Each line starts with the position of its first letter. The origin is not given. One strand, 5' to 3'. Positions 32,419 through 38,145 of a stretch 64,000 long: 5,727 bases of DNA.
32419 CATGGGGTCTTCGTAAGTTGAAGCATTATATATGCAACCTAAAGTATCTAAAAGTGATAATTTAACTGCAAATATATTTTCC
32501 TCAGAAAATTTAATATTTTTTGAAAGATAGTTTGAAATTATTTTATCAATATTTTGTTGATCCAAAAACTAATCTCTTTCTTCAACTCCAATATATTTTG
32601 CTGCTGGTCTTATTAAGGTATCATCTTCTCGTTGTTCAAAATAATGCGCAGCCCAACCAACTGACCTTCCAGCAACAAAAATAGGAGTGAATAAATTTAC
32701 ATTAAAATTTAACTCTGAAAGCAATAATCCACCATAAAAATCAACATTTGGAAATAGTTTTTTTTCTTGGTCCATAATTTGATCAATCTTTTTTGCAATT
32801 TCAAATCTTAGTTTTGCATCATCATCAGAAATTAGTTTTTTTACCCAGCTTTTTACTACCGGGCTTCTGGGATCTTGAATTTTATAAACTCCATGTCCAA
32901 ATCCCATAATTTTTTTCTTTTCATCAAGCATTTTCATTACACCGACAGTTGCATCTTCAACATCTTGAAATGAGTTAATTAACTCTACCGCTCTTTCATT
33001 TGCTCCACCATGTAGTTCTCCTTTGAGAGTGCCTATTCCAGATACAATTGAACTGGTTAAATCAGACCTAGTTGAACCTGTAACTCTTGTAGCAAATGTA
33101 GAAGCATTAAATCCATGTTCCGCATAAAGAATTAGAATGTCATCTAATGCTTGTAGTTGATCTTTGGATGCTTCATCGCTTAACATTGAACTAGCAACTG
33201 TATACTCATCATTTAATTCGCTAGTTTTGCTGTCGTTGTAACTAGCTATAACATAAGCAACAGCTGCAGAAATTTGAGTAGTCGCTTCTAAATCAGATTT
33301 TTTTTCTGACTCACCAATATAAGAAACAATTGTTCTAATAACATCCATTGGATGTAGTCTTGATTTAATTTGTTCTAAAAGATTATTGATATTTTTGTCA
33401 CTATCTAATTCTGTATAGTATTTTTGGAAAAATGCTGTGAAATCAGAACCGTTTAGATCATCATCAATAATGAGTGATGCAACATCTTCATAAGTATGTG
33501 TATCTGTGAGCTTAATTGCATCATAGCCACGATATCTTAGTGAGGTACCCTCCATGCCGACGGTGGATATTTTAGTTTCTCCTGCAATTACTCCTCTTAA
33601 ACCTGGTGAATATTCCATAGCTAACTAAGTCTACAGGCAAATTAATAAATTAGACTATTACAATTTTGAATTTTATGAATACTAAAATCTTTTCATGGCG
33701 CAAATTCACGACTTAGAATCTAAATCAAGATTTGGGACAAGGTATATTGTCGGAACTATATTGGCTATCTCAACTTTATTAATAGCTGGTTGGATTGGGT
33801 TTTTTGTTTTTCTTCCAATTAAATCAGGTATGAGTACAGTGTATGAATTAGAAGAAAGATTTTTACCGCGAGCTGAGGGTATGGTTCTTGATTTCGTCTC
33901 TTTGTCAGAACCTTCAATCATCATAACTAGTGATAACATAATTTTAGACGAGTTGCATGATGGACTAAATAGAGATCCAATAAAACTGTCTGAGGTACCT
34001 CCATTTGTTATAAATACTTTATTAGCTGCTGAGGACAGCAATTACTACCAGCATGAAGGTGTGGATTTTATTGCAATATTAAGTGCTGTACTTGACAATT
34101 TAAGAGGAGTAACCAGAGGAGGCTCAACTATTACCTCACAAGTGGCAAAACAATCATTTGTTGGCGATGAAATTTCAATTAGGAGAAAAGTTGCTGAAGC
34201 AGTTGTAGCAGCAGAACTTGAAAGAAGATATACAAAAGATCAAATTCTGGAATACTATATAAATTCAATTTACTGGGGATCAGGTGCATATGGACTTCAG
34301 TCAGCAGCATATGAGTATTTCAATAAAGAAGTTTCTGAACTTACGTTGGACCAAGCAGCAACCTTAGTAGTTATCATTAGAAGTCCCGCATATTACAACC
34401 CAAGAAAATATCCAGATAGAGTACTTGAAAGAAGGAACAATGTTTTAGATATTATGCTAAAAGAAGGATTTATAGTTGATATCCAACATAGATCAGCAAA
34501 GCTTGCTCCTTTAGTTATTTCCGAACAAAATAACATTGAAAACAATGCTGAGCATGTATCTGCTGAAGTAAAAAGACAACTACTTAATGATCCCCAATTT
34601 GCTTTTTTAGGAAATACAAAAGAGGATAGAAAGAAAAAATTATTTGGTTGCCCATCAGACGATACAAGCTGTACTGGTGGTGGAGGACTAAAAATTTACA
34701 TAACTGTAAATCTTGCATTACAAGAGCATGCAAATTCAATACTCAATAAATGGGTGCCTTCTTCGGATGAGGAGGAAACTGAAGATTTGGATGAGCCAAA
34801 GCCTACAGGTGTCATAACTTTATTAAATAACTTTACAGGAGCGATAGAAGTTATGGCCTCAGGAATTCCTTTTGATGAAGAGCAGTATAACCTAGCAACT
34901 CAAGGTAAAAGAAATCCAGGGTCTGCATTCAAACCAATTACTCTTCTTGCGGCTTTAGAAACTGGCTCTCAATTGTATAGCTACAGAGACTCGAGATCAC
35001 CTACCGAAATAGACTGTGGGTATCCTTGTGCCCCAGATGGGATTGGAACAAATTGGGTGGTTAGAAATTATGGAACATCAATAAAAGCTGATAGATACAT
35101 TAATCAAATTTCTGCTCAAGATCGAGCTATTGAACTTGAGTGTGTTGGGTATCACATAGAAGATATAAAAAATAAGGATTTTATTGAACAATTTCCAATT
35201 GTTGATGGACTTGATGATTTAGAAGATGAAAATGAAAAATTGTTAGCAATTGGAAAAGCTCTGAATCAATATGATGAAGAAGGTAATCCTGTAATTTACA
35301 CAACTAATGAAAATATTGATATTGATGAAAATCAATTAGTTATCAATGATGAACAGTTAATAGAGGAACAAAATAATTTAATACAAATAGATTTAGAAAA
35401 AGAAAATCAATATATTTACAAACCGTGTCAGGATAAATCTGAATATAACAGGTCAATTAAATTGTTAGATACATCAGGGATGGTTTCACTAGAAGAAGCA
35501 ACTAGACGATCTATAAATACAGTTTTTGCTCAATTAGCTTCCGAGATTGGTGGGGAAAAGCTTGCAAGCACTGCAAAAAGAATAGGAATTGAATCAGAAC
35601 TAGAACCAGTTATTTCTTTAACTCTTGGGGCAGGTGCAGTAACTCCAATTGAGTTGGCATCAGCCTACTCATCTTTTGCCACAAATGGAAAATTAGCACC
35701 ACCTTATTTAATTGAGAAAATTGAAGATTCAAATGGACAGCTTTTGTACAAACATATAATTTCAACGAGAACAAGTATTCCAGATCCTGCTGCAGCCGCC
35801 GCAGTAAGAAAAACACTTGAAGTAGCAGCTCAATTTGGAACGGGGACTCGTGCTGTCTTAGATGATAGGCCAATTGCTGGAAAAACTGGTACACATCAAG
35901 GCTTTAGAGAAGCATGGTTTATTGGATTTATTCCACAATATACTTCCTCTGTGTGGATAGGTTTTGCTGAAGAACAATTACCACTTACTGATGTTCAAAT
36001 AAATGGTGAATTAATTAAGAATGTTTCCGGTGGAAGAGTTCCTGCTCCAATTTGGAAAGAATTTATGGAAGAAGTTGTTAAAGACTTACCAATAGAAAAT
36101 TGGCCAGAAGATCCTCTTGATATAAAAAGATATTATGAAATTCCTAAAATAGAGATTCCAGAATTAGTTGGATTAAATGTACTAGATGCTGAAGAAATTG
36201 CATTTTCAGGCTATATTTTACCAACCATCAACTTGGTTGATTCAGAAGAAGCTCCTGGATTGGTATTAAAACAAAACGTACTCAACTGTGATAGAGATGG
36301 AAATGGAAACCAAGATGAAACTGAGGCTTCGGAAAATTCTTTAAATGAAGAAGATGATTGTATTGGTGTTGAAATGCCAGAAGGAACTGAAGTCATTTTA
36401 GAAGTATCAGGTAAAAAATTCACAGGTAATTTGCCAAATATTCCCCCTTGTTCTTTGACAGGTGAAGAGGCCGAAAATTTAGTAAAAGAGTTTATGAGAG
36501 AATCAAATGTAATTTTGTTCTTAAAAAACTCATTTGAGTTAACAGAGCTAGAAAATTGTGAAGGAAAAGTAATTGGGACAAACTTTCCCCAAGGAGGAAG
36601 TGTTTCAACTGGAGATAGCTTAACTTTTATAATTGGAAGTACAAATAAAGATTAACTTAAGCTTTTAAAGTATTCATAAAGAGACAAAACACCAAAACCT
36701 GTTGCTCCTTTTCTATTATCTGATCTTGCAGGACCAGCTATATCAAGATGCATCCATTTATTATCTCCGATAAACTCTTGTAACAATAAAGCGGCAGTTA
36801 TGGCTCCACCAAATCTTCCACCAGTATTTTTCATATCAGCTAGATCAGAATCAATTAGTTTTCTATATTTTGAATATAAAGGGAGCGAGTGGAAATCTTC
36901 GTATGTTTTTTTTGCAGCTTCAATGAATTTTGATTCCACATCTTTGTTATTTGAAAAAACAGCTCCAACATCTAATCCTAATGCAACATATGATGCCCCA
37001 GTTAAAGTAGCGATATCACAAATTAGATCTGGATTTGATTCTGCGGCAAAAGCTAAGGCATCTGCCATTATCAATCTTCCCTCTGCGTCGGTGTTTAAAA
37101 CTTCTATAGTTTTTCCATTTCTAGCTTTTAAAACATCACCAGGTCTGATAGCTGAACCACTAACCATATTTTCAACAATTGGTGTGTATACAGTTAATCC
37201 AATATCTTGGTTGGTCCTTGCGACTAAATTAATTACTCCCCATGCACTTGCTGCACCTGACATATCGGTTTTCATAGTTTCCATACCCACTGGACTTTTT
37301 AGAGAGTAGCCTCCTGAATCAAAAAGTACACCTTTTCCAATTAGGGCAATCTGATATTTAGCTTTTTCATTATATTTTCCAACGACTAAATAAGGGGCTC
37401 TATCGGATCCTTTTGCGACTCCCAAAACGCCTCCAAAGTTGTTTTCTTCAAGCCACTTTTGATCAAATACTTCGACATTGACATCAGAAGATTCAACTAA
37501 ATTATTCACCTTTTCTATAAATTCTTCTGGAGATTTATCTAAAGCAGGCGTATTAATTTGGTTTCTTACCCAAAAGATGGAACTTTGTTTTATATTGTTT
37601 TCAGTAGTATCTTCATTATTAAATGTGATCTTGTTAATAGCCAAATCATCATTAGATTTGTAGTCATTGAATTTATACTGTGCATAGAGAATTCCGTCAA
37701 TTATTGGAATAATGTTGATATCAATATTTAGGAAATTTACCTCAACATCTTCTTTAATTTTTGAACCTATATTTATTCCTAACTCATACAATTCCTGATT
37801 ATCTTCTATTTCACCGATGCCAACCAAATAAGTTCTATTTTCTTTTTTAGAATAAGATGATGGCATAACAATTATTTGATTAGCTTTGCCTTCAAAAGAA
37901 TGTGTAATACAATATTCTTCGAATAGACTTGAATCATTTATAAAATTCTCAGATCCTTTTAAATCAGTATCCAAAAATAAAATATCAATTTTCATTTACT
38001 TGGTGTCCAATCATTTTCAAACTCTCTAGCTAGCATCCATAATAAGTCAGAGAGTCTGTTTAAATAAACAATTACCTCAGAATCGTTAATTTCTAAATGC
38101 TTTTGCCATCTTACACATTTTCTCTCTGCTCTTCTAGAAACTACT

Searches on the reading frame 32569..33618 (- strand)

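Call 12: search_protein_families(library=pfam, proteins=[window:32569-33618:-], max_evalue=0.001)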
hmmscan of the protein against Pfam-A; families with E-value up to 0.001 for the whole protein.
window:32569-33618:- (349 aa): 1 family
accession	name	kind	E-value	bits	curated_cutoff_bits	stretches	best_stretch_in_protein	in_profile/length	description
PF00285.26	Citrate_synt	-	4.2e-94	316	27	1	6-339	1-357/357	Citrate synthase, C-terminal domain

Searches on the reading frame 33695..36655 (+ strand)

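Call 12: search_protein_families(library=pfam, proteins=[window:33695-36655:+], max_evalue=0.001)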
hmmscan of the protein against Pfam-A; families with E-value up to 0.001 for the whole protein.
window:33695-36655:+ (986 aa): 3 families
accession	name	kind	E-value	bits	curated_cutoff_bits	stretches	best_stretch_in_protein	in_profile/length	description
PF00912.28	Transgly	-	5.2e-58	195.8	27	1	84-254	5-177/178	Transglycosylase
PF00905.27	Transpeptidase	-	5.8e-28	98.4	22.1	2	577-756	75-274/299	Penicillin binding protein transpeptidase domain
PF03793.24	PASTA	-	0.00093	19.6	23.2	0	948-981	24-63/64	PASTA domain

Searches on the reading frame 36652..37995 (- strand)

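Call 12: search_protein_families(library=pfam, proteins=[window:36652-37995:-], max_evalue=0.001)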
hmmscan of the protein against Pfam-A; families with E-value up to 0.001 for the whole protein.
window:36652-37995:- (447 aa): 2 families
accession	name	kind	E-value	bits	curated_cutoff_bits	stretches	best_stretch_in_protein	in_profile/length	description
PF00883.26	Peptidase_M17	-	6.9e-107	357.7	25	1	142-439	2-309/310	Cytosol aminopeptidase family, catalytic domain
PF02789.23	Peptidase_M17_N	-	3.4e-05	24.2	23.4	1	29-115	29-128/129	Cytosol aminopeptidase family, N-terminal domain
